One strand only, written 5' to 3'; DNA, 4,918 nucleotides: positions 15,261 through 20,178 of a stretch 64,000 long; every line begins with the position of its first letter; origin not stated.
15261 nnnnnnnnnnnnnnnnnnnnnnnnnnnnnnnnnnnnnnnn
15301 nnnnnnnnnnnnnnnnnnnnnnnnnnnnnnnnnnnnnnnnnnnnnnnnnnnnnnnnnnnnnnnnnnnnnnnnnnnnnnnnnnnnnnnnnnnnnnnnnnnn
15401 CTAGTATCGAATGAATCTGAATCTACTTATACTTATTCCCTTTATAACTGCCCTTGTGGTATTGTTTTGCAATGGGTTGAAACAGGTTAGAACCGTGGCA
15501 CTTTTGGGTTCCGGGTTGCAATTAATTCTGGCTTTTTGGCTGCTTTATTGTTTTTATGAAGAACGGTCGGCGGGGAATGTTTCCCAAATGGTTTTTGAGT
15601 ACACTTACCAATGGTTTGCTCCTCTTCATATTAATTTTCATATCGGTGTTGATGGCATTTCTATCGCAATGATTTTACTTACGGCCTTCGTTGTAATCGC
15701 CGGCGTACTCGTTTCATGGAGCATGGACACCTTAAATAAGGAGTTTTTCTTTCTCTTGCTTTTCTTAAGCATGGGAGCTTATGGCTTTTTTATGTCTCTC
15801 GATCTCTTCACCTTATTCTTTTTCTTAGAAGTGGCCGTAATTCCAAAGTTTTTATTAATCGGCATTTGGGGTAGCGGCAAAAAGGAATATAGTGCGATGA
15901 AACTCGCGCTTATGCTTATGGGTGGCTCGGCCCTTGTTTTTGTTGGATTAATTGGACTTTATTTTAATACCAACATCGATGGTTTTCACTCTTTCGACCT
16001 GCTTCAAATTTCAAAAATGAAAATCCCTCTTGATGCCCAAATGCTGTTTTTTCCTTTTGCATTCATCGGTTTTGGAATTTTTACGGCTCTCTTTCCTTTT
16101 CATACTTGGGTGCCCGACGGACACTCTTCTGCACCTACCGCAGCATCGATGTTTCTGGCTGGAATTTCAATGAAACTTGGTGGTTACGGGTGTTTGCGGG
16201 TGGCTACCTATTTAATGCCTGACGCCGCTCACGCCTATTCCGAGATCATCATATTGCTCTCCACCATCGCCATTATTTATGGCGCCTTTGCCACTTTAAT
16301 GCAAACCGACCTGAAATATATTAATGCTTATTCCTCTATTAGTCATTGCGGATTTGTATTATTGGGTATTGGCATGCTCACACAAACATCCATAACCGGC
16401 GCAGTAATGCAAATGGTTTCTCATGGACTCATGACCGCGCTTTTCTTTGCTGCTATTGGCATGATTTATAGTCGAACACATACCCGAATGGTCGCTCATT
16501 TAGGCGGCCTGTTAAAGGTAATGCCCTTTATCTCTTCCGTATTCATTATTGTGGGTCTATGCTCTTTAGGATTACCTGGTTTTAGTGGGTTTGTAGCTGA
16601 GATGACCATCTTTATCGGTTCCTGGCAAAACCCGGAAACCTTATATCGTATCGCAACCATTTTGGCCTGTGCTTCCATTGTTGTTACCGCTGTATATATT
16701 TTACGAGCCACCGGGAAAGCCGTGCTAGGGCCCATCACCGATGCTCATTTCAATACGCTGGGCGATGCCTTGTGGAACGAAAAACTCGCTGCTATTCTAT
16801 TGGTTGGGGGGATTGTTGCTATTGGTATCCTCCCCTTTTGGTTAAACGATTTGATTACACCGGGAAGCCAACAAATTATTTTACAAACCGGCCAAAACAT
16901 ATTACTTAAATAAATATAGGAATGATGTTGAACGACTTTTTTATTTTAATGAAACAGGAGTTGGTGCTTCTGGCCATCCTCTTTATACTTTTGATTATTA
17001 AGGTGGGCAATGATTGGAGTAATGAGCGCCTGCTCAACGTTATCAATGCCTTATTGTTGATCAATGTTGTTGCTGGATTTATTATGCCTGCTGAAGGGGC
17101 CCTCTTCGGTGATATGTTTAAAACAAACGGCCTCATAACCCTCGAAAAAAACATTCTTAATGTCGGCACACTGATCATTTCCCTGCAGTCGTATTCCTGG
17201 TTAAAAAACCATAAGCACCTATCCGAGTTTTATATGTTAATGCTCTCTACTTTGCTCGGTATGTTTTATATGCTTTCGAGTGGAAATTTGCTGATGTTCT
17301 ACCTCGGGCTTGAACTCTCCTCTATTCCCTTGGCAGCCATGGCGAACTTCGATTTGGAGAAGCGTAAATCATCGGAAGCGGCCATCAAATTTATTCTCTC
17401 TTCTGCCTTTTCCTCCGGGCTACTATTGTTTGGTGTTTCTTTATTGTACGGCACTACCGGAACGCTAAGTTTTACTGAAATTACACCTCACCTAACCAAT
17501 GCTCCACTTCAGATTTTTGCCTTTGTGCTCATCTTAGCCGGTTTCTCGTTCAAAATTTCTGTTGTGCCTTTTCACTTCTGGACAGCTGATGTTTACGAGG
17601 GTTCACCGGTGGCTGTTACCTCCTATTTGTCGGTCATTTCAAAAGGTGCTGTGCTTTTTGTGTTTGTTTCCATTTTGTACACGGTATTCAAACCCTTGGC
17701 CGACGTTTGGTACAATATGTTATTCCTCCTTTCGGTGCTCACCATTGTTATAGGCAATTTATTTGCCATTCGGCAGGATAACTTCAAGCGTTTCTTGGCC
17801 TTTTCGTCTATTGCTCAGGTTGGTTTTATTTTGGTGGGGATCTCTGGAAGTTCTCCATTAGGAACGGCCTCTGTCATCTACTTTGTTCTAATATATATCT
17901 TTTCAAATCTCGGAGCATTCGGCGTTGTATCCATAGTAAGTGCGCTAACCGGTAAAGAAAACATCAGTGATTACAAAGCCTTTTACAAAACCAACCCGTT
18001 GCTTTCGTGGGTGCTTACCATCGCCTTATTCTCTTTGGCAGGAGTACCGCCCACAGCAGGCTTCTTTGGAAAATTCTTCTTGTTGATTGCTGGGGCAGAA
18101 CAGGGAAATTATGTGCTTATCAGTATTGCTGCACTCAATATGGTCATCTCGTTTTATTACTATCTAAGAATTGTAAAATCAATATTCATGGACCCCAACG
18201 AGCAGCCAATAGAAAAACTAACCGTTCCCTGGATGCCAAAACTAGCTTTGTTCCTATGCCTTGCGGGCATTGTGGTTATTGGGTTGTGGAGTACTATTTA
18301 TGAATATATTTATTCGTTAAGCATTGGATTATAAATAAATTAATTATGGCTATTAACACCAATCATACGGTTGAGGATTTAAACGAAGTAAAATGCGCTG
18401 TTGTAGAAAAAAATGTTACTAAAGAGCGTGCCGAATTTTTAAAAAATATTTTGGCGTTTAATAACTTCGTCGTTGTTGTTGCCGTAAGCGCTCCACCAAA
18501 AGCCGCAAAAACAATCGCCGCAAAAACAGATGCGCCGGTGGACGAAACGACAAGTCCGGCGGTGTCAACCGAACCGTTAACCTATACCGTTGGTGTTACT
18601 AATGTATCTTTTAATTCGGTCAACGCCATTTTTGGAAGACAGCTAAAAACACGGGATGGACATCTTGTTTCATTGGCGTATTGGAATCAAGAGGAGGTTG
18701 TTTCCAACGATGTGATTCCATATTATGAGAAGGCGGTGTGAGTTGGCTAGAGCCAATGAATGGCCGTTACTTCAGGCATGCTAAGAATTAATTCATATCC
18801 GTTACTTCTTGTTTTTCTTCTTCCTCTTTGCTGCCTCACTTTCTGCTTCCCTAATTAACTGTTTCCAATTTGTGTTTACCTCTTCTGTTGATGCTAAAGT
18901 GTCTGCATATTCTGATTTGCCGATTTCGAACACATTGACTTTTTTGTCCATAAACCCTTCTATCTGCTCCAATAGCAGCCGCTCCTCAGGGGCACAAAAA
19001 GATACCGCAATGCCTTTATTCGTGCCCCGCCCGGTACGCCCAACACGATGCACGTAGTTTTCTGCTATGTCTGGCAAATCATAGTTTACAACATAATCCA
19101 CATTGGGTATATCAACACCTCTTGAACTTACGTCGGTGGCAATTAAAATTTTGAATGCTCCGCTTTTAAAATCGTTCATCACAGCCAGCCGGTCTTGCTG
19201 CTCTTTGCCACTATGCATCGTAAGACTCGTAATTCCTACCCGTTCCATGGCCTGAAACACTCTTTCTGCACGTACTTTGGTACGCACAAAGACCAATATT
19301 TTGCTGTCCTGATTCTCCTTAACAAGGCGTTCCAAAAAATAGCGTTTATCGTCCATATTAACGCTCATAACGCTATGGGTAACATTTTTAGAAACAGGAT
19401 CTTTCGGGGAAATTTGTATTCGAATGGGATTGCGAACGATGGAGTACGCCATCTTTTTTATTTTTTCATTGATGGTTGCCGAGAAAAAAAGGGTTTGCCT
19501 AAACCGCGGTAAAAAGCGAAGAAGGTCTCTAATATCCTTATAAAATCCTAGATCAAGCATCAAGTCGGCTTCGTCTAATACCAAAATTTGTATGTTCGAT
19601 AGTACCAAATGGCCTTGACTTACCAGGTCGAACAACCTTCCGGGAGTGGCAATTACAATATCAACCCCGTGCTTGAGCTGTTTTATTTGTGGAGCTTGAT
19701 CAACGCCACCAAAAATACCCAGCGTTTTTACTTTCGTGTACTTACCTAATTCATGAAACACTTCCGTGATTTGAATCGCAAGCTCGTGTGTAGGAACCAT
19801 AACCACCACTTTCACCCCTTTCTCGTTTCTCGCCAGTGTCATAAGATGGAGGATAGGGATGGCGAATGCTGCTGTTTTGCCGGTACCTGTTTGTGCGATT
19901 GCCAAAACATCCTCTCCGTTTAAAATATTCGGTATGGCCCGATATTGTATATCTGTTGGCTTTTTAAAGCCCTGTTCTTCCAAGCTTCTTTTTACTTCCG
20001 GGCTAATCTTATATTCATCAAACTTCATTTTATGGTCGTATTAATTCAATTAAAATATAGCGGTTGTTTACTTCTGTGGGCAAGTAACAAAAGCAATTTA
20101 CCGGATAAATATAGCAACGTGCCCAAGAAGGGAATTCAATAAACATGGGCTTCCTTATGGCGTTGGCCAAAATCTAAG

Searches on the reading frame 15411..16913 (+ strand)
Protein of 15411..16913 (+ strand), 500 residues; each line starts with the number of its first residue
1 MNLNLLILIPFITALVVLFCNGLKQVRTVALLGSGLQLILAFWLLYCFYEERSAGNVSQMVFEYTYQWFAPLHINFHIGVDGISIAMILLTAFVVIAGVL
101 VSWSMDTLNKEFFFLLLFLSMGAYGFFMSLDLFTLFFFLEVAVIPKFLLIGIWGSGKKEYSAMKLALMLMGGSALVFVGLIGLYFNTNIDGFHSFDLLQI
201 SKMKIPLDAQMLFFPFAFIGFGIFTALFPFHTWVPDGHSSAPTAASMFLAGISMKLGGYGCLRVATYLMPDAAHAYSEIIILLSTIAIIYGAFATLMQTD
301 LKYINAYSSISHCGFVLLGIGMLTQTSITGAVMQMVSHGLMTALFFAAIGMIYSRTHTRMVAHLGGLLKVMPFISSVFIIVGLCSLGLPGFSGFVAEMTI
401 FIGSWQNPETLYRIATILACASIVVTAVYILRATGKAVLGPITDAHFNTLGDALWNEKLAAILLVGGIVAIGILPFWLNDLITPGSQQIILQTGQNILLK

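Call 60: search_protein_families(library=pfam, max_evalue=0.00001, proteins=[window:15411-16913:+])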
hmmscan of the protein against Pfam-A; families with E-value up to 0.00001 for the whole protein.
window:15411-16913:+ (500 aa): 1 family
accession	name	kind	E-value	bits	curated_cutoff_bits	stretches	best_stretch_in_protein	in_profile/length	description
PF00361.26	Proton_antipo_M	-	3.1e-60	204.3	21.5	1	129-414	1-285/294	NADH:quinone oxidoreductase/Mrp antiporter, TM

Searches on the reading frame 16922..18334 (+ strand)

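Call 60: search_protein_families(library=pfam, max_evalue=0.00001, proteins=[window:16922-18334:+])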
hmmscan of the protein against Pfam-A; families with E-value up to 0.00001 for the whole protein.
window:16922-18334:+ (470 aa): 1 family
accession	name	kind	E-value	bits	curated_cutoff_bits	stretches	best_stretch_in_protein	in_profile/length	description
PF00361.26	Proton_antipo_M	-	1.7e-69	234.7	21.5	1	120-409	1-293/294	NADH:quinone oxidoreductase/Mrp antiporter, TM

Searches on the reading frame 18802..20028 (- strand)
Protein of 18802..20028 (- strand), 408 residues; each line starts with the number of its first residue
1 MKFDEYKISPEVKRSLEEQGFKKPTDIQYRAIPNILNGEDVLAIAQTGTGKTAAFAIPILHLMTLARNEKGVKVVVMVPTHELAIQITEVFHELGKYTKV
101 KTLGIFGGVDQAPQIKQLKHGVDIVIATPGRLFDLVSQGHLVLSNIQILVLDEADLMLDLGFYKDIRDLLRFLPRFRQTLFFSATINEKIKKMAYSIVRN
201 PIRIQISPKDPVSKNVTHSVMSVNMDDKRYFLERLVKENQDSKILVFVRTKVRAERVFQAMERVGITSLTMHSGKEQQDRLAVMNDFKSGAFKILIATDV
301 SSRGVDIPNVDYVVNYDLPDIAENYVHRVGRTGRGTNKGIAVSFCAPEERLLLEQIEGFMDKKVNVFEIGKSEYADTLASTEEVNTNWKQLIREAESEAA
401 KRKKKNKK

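Call 61: search_protein_families(library=pfam, max_evalue=0.00001, proteins=[window:18802-20028:-])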
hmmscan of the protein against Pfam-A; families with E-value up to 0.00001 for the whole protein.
window:18802-20028:- (408 aa): 3 families
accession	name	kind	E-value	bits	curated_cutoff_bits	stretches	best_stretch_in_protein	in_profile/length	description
PF00270.35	DEAD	-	5.4e-51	173.1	26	1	25-192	1-166/167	DEAD/DEAH box helicase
PF00271.37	Helicase_C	-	9.4e-32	110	23.5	1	229-334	3-108/110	Helicase conserved C-terminal domain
PF04851.21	ResIII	-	1e-09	38.9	22.5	1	23-186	3-162/164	Type III restriction enzyme, res subunit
